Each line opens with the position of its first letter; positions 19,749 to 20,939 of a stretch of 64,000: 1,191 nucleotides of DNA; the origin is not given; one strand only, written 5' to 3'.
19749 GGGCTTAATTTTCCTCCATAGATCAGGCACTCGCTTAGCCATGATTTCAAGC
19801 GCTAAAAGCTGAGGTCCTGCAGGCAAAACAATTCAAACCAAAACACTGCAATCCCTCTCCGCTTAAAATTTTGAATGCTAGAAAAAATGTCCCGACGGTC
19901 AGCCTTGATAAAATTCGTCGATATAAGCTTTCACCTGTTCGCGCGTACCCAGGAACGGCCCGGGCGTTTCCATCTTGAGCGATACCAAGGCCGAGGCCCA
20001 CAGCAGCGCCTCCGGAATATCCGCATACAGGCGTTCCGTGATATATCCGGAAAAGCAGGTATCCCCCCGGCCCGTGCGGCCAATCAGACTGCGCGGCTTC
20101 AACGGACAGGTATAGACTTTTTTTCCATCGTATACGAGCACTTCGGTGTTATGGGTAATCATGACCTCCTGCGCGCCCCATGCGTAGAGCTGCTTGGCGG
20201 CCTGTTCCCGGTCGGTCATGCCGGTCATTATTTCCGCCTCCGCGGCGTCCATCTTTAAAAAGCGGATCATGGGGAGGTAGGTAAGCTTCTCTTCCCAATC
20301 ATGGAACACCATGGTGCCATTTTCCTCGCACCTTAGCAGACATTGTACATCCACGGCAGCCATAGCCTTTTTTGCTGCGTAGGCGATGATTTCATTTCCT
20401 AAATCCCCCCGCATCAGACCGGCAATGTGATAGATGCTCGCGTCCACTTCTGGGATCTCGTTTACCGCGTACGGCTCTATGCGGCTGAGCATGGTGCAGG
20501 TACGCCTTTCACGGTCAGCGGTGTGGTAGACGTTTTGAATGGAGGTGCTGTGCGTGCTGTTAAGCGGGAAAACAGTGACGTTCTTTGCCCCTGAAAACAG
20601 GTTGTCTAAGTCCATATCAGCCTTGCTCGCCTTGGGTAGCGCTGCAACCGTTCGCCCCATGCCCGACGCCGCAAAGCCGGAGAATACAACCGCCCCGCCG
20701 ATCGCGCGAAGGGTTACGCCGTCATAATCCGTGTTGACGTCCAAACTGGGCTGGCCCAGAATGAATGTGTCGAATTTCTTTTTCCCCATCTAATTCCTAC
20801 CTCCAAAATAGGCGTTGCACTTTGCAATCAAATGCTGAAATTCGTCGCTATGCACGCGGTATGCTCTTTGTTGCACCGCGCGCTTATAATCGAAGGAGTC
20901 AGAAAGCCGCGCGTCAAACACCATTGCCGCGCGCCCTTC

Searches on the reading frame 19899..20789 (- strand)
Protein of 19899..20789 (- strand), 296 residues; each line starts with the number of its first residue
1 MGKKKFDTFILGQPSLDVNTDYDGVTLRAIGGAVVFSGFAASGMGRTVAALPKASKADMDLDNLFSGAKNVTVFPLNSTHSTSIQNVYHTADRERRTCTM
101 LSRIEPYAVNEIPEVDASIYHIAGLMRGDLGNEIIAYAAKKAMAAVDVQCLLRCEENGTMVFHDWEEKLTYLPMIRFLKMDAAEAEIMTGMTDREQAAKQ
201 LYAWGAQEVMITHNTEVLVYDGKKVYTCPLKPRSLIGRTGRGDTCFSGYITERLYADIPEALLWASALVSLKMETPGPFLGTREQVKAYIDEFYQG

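Call 3: search_protein_families(library=pfam, proteins=[window:19899-20789:-], max_evalue=0.01)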
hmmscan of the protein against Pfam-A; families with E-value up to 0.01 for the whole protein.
window:19899-20789:- (296 aa): 1 family
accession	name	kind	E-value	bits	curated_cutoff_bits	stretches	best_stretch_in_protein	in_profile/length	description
PF00294.29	PfkB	-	9.7e-08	32.1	25.8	1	80-277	88-294/302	pfkB family carbohydrate kinase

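Call 4: search_protein_families(library=ncbifam, proteins=[window:19899-20789:-], max_evalue=0.01)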
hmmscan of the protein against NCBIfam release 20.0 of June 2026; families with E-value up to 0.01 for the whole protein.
window:19899-20789:- (296 aa): 8 families
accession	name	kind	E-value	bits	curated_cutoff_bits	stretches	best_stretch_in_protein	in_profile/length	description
NF041332.1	KDG_KDGal_kin_Halo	equivalog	4.6e-06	26.3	440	1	172-291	187-311/320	bifunctional 2-dehydro-3-deoxygluconokinase/2-dehydro-3-deoxygalactonokinase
TIGR03828.1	pfkB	equivalog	3.3e-05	23.1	292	1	192-290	199-299/305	1-phosphofructokinase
TIGR03168.1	1-PFK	subfamily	9.6e-05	21.4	216.4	1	191-291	198-300/305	hexose kinase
NF049991.1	TagKinase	equivalog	0.00025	19.9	420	1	182-290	202-315/321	tagatose kinase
TIGR04382.1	myo_inos_iolC_N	equivalog_domain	0.0024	17.2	300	1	183-275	197-292/309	5-dehydro-2-deoxygluconokinase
NF009078.0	PRK12413.1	equivalog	0.0052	16.4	225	0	114-225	68-192/253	bifunctional hydroxymethylpyrimidine kinase/phosphomethylpyrimidine kinase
NF007321.0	PRK09813.1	equivalog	0.0073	15.8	247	1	194-262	174-244/261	fructoselysine 6-kinase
NF040938.1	KDG_KDGal_kin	equivalog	0.0083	15.3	400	0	175-271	184-282/305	bifunctional 2-dehydro-3-deoxygluconokinase/2-dehydro-3-deoxygalactonokinase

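Call 77: search_solved_structures(query=window:19899-20789:-, max_evalue=0.01)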
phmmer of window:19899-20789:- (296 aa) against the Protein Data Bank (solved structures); distinct sequences matched with E-value up to 0.01: 3.
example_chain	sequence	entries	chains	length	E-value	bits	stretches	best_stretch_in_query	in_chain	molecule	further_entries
1vk4_A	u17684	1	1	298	1.7e-38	135.6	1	9-288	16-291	PfkB Carbohydrate kinase TM0415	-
5ysp_A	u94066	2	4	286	1.8e-38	135.5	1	9-288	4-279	TM0415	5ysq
7e4l_A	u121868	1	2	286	2.4e-37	131.8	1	9-288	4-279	PfkB domain-containing protein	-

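Call 82: search_solved_structures(query=window:19899-20789:-, max_evalue=1e-10, show_alignments=1)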
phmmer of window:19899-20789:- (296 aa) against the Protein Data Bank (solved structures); distinct sequences matched with E-value up to 1e-10: 3.
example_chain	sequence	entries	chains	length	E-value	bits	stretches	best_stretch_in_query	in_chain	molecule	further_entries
1vk4_A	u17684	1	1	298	1.7e-38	135.6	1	9-288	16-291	PfkB Carbohydrate kinase TM0415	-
5ysp_A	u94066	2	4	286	1.8e-38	135.5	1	9-288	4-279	TM0415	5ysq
7e4l_A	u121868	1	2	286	2.4e-37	131.8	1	9-288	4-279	PfkB domain-containing protein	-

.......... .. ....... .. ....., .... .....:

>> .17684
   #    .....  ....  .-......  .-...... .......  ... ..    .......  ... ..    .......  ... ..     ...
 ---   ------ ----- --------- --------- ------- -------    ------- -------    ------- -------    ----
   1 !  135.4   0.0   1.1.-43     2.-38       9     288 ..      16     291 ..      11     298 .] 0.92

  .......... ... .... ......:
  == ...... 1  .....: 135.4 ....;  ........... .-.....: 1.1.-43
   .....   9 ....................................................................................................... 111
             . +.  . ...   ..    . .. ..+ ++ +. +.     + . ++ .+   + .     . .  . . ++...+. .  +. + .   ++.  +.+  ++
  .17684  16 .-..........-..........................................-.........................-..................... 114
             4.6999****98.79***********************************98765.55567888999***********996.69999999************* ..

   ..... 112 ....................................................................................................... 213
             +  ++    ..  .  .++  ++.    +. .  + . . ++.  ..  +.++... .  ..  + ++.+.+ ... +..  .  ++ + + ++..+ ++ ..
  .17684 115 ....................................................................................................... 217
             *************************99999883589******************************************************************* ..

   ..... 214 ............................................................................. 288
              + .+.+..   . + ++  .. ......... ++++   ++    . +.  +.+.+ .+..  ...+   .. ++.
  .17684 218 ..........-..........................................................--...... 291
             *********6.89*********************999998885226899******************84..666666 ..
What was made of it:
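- On PPi-dependent ribokinase-family kinase (TM0415 type), for the neighbouring gene 19899-20789: RTGRGD and all listed residues are aligned and identical (call 82).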
